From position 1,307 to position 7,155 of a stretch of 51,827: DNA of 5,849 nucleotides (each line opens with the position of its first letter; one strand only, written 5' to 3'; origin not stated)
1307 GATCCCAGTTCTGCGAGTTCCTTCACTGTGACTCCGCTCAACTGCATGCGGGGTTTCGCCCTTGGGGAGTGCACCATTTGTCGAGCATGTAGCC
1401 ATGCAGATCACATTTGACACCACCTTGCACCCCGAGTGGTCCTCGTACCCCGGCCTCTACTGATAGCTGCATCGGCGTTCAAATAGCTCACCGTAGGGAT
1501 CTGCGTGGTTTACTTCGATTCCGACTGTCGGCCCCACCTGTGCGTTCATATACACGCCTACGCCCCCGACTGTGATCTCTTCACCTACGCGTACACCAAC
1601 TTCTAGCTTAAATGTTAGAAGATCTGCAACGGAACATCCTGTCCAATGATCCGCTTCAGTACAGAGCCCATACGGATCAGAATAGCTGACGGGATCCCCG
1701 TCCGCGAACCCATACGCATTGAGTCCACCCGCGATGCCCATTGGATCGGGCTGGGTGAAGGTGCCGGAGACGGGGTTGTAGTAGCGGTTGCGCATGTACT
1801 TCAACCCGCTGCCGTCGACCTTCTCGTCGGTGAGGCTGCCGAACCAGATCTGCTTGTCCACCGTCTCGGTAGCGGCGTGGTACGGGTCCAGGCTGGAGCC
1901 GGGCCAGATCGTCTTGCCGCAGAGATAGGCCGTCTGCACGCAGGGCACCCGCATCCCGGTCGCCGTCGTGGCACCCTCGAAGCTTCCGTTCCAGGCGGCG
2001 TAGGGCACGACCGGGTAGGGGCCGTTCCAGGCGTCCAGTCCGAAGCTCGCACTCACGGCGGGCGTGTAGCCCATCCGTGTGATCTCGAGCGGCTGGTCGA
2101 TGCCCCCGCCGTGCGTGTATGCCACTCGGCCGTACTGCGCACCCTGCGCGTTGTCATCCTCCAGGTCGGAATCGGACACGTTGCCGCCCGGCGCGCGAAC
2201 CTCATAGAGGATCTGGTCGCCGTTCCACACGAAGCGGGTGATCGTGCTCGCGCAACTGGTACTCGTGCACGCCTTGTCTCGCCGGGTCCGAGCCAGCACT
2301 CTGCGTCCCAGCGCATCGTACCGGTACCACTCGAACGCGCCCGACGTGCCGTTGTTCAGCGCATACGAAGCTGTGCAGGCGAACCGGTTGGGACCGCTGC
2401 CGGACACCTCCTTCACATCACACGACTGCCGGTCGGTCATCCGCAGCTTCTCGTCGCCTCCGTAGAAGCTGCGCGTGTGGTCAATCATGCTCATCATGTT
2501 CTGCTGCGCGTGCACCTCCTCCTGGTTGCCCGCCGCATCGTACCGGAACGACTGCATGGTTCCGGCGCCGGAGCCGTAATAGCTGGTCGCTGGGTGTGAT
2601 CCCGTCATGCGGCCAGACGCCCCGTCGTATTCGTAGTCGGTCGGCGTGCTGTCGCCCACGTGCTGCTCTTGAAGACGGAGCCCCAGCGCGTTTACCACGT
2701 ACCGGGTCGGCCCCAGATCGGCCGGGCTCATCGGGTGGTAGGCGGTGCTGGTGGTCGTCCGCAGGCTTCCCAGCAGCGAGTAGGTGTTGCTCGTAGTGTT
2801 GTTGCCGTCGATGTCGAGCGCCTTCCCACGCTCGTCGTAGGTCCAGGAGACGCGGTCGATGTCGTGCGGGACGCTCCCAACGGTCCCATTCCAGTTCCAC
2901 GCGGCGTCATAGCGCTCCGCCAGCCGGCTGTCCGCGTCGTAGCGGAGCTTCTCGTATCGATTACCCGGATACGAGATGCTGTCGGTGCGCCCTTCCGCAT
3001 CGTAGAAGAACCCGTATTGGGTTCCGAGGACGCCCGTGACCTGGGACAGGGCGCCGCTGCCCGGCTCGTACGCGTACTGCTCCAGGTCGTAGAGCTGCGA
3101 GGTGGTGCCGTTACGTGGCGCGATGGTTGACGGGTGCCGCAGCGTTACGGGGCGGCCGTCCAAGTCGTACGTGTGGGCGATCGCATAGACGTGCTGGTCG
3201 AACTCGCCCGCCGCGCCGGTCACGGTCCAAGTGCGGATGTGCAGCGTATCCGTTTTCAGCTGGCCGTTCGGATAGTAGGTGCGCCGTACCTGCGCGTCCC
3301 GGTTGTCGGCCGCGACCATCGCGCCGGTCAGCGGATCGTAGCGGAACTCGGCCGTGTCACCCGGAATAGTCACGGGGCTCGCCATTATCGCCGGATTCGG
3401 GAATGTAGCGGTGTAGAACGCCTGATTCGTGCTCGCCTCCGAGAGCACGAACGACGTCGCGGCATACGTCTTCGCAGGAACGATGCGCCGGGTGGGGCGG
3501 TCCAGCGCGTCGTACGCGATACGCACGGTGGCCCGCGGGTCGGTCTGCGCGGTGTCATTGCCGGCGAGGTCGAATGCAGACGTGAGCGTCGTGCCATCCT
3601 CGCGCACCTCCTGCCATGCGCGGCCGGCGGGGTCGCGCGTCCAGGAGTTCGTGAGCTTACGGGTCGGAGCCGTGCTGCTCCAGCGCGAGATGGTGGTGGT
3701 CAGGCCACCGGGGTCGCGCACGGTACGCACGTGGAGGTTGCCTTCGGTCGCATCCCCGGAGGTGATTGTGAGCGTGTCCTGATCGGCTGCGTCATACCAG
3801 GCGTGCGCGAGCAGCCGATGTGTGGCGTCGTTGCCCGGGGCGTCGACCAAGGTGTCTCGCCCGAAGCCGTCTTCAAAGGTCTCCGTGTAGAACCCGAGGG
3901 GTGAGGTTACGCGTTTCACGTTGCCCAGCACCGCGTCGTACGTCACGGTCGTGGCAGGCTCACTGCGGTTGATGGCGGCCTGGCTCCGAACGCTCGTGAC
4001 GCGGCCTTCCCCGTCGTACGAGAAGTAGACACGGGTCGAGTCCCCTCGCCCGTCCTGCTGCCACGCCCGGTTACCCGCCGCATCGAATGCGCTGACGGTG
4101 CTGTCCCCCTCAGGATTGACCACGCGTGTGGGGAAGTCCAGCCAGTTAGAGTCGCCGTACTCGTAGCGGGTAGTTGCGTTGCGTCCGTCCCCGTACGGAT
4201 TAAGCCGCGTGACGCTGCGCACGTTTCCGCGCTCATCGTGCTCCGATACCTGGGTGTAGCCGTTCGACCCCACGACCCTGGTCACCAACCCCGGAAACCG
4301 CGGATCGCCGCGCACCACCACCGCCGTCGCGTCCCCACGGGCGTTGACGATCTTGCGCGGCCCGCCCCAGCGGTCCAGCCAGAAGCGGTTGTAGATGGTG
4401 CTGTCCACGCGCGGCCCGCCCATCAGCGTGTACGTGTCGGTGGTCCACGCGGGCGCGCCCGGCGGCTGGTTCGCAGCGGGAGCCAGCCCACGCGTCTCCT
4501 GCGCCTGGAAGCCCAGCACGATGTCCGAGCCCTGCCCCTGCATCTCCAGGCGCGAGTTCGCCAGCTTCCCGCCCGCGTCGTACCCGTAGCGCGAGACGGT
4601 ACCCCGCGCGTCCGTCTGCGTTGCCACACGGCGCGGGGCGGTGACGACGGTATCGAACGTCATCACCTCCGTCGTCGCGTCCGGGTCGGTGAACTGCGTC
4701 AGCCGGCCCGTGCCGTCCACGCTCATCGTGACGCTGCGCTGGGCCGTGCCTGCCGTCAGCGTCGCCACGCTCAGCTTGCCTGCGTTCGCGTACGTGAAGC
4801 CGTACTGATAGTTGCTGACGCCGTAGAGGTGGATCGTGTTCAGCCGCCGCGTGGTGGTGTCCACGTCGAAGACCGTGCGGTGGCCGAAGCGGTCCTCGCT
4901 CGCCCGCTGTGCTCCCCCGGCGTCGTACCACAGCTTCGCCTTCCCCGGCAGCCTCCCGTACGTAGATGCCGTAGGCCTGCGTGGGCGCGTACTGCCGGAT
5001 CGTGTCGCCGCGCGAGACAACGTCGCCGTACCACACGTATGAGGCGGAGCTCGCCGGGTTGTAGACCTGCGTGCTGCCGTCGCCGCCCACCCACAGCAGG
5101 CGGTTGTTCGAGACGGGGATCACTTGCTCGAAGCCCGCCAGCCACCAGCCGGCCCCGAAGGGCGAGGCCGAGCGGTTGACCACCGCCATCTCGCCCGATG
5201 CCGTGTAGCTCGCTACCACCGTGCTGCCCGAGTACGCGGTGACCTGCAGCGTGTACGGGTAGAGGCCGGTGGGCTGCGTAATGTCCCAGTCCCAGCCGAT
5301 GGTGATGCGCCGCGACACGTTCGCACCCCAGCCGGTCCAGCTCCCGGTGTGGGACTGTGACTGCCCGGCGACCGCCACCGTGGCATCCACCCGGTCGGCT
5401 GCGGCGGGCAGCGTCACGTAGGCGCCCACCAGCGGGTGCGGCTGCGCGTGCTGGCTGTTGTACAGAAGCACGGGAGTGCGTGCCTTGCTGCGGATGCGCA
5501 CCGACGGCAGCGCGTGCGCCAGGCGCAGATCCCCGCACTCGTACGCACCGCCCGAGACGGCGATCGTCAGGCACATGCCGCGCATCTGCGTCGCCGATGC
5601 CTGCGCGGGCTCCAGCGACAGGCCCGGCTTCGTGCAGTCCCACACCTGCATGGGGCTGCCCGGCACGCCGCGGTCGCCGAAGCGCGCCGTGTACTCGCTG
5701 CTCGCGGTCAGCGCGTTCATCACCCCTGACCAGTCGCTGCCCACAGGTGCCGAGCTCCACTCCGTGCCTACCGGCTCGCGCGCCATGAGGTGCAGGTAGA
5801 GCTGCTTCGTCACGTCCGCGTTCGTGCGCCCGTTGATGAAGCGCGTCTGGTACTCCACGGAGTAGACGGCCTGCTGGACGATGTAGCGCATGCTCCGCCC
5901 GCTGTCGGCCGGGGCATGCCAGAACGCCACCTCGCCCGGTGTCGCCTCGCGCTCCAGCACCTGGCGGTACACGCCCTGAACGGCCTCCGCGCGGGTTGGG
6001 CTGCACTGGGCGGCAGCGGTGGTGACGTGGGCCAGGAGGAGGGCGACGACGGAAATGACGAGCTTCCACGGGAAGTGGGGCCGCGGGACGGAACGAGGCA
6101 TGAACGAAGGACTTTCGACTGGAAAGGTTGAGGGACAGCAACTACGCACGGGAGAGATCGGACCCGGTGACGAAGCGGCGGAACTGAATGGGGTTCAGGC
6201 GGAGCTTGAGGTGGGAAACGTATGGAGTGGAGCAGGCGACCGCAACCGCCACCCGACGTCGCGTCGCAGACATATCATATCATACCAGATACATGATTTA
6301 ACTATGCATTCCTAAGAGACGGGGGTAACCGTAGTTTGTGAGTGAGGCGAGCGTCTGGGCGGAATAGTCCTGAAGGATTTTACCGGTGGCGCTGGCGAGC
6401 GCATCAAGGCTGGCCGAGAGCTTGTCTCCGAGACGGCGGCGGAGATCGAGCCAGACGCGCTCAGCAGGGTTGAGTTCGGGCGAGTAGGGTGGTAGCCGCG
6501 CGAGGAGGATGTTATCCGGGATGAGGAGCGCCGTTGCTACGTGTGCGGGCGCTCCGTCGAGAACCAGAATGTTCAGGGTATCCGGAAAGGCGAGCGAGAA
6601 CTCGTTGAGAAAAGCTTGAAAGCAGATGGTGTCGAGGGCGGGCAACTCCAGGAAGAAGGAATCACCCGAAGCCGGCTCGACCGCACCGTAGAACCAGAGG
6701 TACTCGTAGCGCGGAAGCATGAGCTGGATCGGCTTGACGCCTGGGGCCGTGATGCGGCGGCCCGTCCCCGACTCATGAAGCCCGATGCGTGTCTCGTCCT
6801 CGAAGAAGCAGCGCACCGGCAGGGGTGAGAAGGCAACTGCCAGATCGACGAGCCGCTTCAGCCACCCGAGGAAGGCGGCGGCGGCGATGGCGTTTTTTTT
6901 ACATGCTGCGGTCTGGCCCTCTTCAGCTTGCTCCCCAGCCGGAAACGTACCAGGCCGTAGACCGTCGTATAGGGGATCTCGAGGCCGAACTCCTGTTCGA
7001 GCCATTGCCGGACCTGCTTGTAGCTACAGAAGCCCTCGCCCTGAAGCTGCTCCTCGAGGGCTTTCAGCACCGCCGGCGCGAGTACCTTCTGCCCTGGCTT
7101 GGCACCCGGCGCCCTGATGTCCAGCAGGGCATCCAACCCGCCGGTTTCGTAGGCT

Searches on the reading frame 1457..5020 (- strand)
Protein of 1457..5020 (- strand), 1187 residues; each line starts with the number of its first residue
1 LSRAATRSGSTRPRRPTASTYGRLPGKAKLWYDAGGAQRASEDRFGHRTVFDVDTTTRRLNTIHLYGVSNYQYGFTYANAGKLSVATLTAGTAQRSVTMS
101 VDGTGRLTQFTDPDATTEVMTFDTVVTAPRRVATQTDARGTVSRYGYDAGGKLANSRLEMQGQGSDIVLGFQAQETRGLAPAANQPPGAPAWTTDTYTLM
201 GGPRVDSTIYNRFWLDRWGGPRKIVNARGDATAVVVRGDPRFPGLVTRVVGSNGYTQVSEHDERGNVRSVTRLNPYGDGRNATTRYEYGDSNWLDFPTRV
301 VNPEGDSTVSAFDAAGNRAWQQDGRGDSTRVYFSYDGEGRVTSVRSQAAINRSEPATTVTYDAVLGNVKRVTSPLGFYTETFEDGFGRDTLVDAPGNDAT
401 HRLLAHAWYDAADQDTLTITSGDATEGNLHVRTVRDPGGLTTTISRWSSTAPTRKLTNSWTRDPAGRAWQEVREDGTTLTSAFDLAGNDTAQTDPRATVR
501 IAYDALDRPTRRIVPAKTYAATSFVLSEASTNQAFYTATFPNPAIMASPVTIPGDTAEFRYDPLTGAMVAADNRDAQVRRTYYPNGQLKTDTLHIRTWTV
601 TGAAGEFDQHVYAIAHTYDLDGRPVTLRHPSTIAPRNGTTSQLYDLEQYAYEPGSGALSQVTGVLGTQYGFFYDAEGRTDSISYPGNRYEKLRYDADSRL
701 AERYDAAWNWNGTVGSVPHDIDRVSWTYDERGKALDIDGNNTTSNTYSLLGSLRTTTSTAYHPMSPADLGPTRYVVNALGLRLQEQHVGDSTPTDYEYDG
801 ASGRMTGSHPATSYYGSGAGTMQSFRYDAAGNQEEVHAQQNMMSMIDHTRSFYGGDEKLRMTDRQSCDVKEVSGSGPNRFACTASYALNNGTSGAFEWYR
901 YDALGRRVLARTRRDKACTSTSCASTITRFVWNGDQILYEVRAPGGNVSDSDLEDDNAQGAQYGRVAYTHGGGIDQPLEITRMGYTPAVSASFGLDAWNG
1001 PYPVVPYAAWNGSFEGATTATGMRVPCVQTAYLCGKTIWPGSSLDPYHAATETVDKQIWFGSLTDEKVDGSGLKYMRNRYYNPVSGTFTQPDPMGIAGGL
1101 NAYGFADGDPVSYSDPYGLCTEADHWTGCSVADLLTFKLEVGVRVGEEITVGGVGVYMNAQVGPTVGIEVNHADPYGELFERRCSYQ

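Call 18: search_protein_families(library=pfam, proteins=[window:1457-5020:-], max_evalue=0.001)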
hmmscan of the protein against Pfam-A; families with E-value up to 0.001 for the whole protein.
window:1457-5020:- (1187 aa): 1 family
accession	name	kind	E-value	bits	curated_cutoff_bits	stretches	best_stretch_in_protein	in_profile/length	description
PF05593.20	RHS_repeat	-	4.2e-09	37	22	0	131-153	6-28/38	RHS Repeat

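Call 102: find_encoding_contigs(protein=window:1457-5020:-, flank=10000, max_places=1)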
Protein window:1457-5020:- (1187 aa): no gene with exactly this product is on record in the collection.

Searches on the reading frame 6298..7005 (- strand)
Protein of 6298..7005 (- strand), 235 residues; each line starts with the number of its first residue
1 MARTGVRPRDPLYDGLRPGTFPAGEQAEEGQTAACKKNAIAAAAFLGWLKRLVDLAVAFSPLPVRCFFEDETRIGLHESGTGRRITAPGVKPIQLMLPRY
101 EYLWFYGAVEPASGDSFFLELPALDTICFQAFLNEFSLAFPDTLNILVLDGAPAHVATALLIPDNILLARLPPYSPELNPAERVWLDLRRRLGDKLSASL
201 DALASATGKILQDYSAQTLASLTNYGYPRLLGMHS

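Call 18: search_protein_families(library=pfam, proteins=[window:6298-7005:-], max_evalue=0.001)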
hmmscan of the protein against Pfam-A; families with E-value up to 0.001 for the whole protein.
window:6298-7005:- (235 aa): 1 family
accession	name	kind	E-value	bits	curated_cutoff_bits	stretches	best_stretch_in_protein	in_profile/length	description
PF13358.12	DDE_3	-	1.1e-16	61.4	28.6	1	67-201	3-143/146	DDE superfamily endonuclease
